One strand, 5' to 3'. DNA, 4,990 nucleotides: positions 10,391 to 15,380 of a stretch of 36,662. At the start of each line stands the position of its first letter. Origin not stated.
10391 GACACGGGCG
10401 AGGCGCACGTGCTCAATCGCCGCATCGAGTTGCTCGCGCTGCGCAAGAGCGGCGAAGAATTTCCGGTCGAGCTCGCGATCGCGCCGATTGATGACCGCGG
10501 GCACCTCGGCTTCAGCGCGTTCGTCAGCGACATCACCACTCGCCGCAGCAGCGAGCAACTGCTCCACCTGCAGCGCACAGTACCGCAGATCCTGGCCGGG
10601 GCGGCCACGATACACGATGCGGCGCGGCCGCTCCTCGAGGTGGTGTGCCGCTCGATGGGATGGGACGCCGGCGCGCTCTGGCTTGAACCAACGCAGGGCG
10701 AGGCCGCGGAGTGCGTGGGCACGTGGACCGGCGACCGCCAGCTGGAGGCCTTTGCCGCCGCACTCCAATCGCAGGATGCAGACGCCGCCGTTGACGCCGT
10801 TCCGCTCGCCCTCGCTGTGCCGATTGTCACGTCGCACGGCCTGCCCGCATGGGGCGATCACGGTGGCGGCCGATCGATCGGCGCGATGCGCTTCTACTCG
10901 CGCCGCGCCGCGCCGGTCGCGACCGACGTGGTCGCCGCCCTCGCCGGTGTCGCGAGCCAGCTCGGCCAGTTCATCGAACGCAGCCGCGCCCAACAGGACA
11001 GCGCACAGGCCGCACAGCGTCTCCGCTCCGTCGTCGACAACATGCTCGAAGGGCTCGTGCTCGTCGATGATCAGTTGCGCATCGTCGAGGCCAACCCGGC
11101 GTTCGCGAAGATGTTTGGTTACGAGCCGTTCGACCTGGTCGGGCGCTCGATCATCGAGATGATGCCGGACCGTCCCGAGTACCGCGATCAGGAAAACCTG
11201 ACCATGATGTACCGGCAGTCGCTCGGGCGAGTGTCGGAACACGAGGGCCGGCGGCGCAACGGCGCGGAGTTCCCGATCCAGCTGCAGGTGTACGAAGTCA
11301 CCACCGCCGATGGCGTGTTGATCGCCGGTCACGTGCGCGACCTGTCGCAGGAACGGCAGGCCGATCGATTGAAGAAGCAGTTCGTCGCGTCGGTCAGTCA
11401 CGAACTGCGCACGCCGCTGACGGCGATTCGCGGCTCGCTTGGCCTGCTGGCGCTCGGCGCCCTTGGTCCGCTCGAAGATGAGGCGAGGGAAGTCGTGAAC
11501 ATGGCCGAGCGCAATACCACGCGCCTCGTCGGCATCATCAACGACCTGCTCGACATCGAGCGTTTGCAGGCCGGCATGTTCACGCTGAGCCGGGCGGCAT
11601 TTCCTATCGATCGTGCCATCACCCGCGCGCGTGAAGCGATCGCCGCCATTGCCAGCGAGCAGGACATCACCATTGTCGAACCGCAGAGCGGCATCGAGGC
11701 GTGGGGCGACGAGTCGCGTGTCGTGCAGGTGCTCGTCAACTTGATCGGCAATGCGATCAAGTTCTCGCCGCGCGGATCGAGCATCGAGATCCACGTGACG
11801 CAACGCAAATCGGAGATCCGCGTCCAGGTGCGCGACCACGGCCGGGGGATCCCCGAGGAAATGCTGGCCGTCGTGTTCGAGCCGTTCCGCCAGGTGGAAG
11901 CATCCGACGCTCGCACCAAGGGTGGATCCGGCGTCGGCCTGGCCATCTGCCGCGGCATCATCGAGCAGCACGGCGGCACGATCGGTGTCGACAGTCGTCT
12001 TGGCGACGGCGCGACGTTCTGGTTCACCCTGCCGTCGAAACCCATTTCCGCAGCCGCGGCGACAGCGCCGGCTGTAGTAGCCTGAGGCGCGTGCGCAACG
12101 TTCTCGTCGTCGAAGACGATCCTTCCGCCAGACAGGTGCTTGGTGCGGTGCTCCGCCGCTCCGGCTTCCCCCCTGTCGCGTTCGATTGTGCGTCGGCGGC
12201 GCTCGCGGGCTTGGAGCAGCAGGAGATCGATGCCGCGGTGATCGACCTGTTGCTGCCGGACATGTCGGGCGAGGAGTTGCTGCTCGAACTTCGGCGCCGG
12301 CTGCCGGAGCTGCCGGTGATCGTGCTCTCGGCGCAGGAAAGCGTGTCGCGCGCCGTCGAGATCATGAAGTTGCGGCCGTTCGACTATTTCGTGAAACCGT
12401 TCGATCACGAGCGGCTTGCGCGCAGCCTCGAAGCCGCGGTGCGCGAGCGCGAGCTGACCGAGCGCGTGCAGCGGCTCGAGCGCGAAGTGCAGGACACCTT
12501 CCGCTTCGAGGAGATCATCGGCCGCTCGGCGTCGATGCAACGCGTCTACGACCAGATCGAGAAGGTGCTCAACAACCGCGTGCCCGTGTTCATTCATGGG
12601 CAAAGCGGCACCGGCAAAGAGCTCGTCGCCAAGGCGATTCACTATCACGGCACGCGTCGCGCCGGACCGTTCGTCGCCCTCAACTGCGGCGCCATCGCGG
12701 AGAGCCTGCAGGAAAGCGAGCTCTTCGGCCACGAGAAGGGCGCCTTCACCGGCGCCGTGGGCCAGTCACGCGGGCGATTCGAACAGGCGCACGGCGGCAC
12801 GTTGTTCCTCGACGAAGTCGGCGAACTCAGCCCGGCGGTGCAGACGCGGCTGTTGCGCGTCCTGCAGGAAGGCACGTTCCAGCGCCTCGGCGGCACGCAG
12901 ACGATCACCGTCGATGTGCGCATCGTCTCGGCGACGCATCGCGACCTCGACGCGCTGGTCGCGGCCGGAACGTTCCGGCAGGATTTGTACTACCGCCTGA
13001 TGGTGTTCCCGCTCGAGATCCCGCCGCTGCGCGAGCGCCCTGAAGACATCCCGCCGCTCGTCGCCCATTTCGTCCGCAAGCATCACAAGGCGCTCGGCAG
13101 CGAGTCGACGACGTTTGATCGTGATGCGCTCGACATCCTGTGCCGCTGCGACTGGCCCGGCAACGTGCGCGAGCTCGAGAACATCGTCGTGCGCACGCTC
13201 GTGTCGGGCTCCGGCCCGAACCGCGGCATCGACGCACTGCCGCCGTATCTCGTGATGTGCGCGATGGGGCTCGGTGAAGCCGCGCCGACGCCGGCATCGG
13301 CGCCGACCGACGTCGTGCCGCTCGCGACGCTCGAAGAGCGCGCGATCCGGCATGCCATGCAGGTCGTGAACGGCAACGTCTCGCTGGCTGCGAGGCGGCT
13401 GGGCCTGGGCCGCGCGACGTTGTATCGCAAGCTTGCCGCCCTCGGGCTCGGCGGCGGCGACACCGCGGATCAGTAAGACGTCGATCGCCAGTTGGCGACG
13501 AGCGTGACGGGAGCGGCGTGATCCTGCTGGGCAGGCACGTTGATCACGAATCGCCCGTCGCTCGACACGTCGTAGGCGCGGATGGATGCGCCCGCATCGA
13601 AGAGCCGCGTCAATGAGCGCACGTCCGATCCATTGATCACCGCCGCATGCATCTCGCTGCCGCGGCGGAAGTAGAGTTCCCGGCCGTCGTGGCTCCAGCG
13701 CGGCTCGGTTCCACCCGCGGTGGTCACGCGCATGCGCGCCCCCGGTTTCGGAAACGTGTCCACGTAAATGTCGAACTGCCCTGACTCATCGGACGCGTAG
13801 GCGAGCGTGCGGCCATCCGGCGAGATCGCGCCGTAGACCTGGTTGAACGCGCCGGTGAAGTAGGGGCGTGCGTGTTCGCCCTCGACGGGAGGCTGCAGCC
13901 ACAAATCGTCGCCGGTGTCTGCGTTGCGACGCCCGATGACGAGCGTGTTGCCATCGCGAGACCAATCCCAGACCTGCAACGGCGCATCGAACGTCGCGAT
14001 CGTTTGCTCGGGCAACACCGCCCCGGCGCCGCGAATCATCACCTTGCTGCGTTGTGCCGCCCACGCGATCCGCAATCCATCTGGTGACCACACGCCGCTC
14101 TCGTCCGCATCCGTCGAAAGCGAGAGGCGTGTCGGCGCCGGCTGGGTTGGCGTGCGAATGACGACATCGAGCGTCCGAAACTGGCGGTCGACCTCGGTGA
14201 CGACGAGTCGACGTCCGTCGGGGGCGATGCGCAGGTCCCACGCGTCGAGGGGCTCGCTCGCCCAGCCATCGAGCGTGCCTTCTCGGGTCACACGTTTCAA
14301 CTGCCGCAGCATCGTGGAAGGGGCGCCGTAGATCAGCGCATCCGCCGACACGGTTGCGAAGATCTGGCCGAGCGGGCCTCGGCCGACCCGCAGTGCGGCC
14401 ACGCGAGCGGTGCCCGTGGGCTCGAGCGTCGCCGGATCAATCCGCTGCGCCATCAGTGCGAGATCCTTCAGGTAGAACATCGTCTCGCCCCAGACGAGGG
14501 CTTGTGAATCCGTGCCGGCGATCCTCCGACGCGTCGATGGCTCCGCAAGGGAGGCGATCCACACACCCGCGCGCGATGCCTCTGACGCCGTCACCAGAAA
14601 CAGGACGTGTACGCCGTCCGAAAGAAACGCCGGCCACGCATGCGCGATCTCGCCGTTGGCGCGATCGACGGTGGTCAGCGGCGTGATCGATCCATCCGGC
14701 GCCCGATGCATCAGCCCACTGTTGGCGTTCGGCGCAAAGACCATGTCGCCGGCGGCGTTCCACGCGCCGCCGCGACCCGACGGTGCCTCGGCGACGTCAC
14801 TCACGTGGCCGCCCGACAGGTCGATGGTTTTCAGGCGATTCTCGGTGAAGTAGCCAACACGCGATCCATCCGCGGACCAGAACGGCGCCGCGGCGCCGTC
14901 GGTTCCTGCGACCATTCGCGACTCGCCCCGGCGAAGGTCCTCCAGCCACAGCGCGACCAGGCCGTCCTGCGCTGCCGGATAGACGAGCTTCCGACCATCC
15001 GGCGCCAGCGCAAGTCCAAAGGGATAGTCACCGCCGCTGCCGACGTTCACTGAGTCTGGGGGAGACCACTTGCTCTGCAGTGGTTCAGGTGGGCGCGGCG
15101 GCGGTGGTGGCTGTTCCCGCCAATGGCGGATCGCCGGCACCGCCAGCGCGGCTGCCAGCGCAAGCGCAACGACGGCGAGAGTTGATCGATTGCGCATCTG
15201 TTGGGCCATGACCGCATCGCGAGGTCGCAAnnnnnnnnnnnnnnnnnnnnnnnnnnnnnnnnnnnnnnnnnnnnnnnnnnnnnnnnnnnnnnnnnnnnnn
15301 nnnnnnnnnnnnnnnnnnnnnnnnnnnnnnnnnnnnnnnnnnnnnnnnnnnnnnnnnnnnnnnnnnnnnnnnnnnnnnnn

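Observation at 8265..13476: Split sGC-like NO sensor feeding a four-step phosphorelay: H-NOX, HNOBA-PAS-GAF-PAS kinase, REC-Hpt and a sigma-54 activator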

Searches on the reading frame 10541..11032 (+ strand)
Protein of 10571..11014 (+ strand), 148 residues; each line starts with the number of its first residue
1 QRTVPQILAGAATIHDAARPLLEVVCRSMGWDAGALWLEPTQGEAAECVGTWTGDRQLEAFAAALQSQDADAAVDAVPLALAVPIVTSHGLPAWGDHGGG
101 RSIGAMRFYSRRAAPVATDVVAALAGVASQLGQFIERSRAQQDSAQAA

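Call 18: search_protein_families(library=pfam, proteins=[window:10571-11014:+], max_evalue=1)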
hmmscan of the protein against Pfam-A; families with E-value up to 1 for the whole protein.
window:10571-11014:+ (148 aa): 2 families
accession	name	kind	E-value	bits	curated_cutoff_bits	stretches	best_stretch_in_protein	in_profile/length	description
PF13185.12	GAF_2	-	0.0014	19.3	28.6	1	12-61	2-46/136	GAF domain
PF01590.32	GAF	-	0.0086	17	22.4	1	14-133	2-131/133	GAF domain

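Call 60: predict_structure(alignment_id=A3)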
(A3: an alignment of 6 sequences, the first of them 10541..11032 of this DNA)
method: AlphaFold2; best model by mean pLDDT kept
length: 164 residues; sequences in the alignment: 6
mean_pLDDT: 85.7   pTM: 0.81
mean pLDDT of the five models: 85.7, 83.9, 83.2, 82.7, 82.3
residues with pLDDT >= 90: 97; 70-90: 47; 50-70: 11; < 50: 9
segments of 3 or more residues with pLDDT < 50: 100-108
pLDDT, mean of each block of 10 residues (from residue 1): 85 95 95 95 92 84 89 78 70 82 50 91 87 92 92 93 91
secondary structure, 60 per line:
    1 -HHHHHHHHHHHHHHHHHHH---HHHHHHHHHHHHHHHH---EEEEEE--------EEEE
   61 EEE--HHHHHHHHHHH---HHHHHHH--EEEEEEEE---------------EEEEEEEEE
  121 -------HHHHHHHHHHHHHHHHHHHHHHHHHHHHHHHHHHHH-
elements in order: H2-20 H24-39 E43-48 E57-63 H66-76 H80-86 E89-96 E112-120 H128-163

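Call 63: fold_search(model_id=the predicted structure, library=pdb)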
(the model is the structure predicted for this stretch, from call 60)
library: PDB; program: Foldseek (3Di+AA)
matches with E <= 10: 779; with E <= 0.001: 97
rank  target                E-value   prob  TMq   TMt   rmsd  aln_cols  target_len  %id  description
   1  4g3k_B                1.3e-05  1.00  0.60  0.69   5.8       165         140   13  Crystal structure of a. aeolicus nlh1 gaf domain in an inactive state (released 2013-05-29)
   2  4g3k_A                1.4e-05  1.00  0.62  0.65   5.6       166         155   15  Crystal structure of a. aeolicus nlh1 gaf domain in an inactive state (released 2013-05-29)
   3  6oei                  4.0e-05  1.00  0.56  0.39  11.5       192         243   12  Yeast Spc42 N-terminal coiled-coil fused to PDB: 3K2N (released 2019-04-24)
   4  3k2n_A                5.1e-05  1.00  0.54  0.51  11.9       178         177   13  The crystal structure of sigma-54-dependent transcriptional regulator domain from Chlorobium Tepidum TLS (released 2010-01-19)
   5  3p01_B                5.5e-05  1.00  0.64  0.60   6.5       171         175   12  Crystal structure of two-component response regulator from Nostoc sp. PCC 7120 (released 2010-10-06)
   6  3p01_A                5.5e-05  1.00  0.64  0.59   6.4       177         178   12  Crystal structure of two-component response regulator from Nostoc sp. PCC 7120 (released 2010-10-06)
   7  6oap_B                6.6e-05  1.00  0.66  0.37   7.2       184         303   12  Crystal structure of a dual sensor histidine kinase in the green-light absorbing Pg state (released 2019-09-18)
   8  8bor_D                1.0e-04  1.00  0.66  0.25   7.8       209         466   14  Photosensory module from DrBphP without PHY tongue (released 2023-06-28)
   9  3p01_C                1.1e-04  1.00  0.65  0.63   6.6       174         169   11  Crystal structure of two-component response regulator from Nostoc sp. PCC 7120 (released 2010-10-06)
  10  9euy_A                1.2e-04  1.00  0.63  0.23   8.1       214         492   12  Cryo-EM structure of the full-length Pseudomonas aeruginosa bacteriophytochrome in its Pfr state (released 2024-09-04)
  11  8bor_C                1.3e-04  1.00  0.68  0.26   7.7       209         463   14  Photosensory module from DrBphP without PHY tongue (released 2023-06-28)
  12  8bor_B                1.4e-04  1.00  0.65  0.25   7.8       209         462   14  Photosensory module from DrBphP without PHY tongue (released 2023-06-28)
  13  6oap_A                1.4e-04  1.00  0.59  0.34   7.9       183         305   12  Crystal structure of a dual sensor histidine kinase in the green-light absorbing Pg state (released 2019-09-18)
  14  9jry_B                1.5e-04  1.00  0.66  0.25   8.0       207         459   10  Crystal structure of FiDCB, a dual-cysteine cyanobacterial phytochrome of Fischerella sp. PCC 9605 (released 2025-01-22)
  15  8u64_B                1.5e-04  1.00  0.65  0.24  10.9       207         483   11  Cryo-EM structure of PsBphP in Pfr state, medial PSM only (released 2024-08-21)
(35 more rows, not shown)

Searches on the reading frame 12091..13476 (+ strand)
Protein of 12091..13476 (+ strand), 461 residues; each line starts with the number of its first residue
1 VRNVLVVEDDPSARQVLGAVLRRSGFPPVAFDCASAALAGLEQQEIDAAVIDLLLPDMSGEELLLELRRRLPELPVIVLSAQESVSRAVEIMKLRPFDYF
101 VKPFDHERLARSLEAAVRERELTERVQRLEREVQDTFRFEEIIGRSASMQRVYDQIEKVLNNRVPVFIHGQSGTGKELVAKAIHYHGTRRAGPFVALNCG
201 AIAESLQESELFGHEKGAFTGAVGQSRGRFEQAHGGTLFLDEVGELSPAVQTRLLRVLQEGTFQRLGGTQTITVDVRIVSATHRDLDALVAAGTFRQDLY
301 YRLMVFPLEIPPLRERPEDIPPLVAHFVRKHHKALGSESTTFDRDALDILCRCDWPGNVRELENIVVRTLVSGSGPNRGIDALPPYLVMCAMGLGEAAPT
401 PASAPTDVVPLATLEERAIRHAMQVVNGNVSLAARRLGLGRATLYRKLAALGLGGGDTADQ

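Call 3: search_protein_families(library=pfam, proteins=[window:12091-13476:+], max_evalue=0.01)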
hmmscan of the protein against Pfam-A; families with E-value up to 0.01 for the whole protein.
window:12091-13476:+ (461 aa): 14 families
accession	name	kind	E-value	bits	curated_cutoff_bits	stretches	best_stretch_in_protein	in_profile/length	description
PF00158.32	Sigma54_activat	-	8.7e-71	237.5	20.2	1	142-308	1-167/168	Sigma-54 interaction domain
PF14532.12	Sigma54_activ_2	-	1.3e-24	87.5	25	1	143-313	1-138/138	Sigma-54 interaction domain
PF00072.30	Response_reg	-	1.4e-22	80.4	30.2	1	4-112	1-109/111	Response regulator receiver domain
PF25601.1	AAA_lid_14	-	2.6e-20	72.5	27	1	314-387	1-74/87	AAA+ ATPase lid domain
PF02954.25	HTH_8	-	2.9e-12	46.5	22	1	411-450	2-41/42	Bacterial regulatory protein, Fis family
PF07728.20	AAA_5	-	1.1e-06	29.1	22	1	165-277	1-116/139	AAA domain (dynein-related subfamily)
PF13191.12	AAA_16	-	2.8e-05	25.1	32.6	1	142-260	2-122/167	AAA ATPase domain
PF07724.20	AAA_2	-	7.1e-05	23.3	27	1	167-274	7-115/166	AAA domain (Cdc48 subfamily)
PF03709.21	OKR_DC_1_N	-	0.00059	20.5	29.3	0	21-118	13-109/111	Orn/Lys/Arg decarboxylase, N-terminal domain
PF00004.35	AAA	-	0.0012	19.8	21.2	1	167-288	2-113/131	ATPase family associated with various cellular activities (AAA)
PF06490.17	FleQ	-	0.0016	19.1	22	1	4-92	2-88/108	Flagellar regulatory protein FleQ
PF01078.27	Mg_chelatase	-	0.0019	18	20.3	0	224-262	96-134/207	Magnesium chelatase, subunit ChlI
PF21815.4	PAS_PdeA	-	0.0079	16.6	21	0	20-74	31-85/106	PdeA-like PAS domain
PF00225.29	Kinesin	-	0.0083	15.6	29.3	0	113-176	14-88/327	Kinesin motor domain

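Call 4: search_protein_families(library=ncbifam, proteins=[window:12091-13476:+], max_evalue=0.01)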
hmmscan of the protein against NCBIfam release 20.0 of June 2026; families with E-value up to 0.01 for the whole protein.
window:12091-13476:+ (461 aa): 113 families (the best 25 are shown)
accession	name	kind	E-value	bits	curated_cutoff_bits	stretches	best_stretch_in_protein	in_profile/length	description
TIGR01818.1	ntrC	equivalog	5.7e-130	434.2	558.6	1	4-449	1-461/463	nitrogen regulation protein NR(I)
NF008469.0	PRK11361.1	equivalog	4.8e-123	411.3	714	1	2-453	5-456/461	acetoacetate metabolism transcriptional regulator AtoC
NF007689.0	PRK10365.1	equivalog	4.1e-111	371.9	760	1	3-449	7-440/441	sigma-54-dependent response regulator transcription factor ZraR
TIGR02915.1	PEP_resp_reg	equivalog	1e-108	364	502.6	1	4-452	1-443/445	PEP-CTERM-box response regulator transcription factor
NF008176.1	PRK10923.1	equivalog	2e-108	363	620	1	3-389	5-387/469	nitrogen regulation protein NR(I)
TIGR01817.1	nifA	equivalog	1.7e-107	360.4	528.85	1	114-371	172-426/534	nif-specific transcriptional activator NifA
NF041946.1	LuxO_transreg_Vib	equivalog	1.1e-105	354.1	800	1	35-449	30-458/463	quorum-sensing sigma-54 dependent transcriptional regulator LuxO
NF011695.0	PRK15115.1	equivalog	1.5e-103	347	763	1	3-453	8-438/445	two-component system response regulator GlrR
NF051870.1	NAssimRespRegNtrX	equivalog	2.7e-99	333.1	600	1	1-453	1-452/452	nitrogen assimilation response regulator NtrX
NF003451.0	PRK05022.1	equivalog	4.1e-99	332.6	476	1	120-453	166-510/512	nitric oxide reductase transcriptional regulator NorR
NF038308.1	RNA_repair_RtcR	equivalog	8.7e-96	321.8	650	1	62-373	100-422/530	RNA repair transcriptional activator RtcR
NF041552.1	TF_PrdR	equivalog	1.5e-95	320.7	795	1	123-449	248-574/577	sigma-54 dependent transcriptional regulator PrdR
TIGR02329.1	propionate_PrpR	equivalog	1.2e-91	308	499.2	1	130-449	202-525/526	propionate catabolism operon regulatory protein PrpR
NF011953.0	PRK15424.1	equivalog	5.3e-86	289.3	703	1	127-450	206-533/538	propionate catabolism operon regulatory protein PrpR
NF011958.0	PRK15429.1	equivalog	3.8e-85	286.9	830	1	118-453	357-686/692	formate hydrogenlyase transcriptional activator FlhA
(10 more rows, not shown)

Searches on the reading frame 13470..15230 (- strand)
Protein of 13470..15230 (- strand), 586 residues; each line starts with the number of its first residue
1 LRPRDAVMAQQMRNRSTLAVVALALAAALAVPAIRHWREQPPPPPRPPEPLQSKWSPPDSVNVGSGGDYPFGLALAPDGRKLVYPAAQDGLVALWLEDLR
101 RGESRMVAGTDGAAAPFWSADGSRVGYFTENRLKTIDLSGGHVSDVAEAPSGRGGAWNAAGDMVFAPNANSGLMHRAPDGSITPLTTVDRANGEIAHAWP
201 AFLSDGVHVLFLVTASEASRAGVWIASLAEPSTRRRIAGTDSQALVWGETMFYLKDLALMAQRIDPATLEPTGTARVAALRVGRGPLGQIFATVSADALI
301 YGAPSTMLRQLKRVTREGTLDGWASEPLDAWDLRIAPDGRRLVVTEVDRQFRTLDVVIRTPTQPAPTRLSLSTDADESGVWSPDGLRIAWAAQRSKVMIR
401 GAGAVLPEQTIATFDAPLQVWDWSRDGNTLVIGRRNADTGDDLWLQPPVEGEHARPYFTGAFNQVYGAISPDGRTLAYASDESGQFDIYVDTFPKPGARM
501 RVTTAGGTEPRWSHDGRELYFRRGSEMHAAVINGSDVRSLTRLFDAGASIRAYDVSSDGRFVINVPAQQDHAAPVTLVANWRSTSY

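Call 8: search_protein_families(library=pfam, proteins=[window:13470-15230:-], max_evalue=0.0001)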
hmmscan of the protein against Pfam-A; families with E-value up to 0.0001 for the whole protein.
window:13470-15230:- (586 aa): 2 families
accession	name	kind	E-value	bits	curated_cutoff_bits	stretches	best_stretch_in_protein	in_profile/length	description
PF07676.18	PD40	-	2.4e-22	78.7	20.9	1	462-490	9-38/38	WD40-like Beta Propeller Repeat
PF25174.1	Beta-prop_THOC3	-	2.2e-07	30.6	305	0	333-435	8-108/272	THOC3 beta-propeller domain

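Call 65: search_protein_families(library=ncbifam, proteins=[window:13470-15230:-], max_evalue=0.00001)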
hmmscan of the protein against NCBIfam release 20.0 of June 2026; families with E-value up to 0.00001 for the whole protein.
window:13470-15230:- (586 aa): 3 families
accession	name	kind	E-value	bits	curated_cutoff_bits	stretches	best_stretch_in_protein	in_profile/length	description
TIGR02800.1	propeller_TolB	equivalog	5.3e-19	68.4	343.15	1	467-565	240-340/418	Tol-Pal system beta propeller repeat protein TolB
NF033523.0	lasso_peptidase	equivalog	2.3e-11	43.2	400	0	489-563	72-147/638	Atxe2 family lasso peptide isopeptidase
NF002183.0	PRK01029.1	equivalog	2.7e-09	36.6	405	0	75-130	334-390/429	Tol-Pal system protein TolB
